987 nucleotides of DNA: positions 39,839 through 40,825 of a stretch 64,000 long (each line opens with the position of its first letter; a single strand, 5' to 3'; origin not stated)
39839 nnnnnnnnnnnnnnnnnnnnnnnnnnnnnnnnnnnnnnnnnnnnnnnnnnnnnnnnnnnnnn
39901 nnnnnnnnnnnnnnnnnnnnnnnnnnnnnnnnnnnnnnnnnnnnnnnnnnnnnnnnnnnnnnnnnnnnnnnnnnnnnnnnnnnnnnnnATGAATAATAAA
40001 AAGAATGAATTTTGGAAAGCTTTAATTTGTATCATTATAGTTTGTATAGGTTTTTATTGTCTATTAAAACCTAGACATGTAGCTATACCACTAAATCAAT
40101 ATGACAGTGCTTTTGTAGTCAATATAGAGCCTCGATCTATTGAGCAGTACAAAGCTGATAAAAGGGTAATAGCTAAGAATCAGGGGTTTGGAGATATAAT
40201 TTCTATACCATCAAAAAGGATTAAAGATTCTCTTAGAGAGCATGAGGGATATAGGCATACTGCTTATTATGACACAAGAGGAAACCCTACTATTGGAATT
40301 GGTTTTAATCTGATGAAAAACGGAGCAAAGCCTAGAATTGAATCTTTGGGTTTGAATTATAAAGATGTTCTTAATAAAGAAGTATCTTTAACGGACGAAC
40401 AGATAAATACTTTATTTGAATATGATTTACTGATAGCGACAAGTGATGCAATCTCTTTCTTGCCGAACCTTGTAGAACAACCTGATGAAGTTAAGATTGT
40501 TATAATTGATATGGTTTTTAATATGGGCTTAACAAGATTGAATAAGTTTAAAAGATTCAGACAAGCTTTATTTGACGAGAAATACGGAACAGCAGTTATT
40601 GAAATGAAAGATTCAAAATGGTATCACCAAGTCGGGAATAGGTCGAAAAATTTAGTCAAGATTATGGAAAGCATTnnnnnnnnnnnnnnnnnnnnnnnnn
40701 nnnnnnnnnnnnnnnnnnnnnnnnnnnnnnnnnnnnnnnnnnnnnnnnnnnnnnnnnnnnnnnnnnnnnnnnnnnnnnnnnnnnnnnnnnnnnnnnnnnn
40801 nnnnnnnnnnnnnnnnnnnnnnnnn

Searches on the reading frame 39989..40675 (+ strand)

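Call 38: search_protein_families(library=pfam, proteins=[window:39989-40675:+], max_evalue=0.01)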
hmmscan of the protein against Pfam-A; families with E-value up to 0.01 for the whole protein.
window:39989-40675:+ (229 aa): 1 family
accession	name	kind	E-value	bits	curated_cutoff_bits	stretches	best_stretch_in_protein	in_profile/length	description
PF00959.24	Phage_lysozyme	-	1.3e-07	32.4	22.3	1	84-223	2-119/125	Phage lysozyme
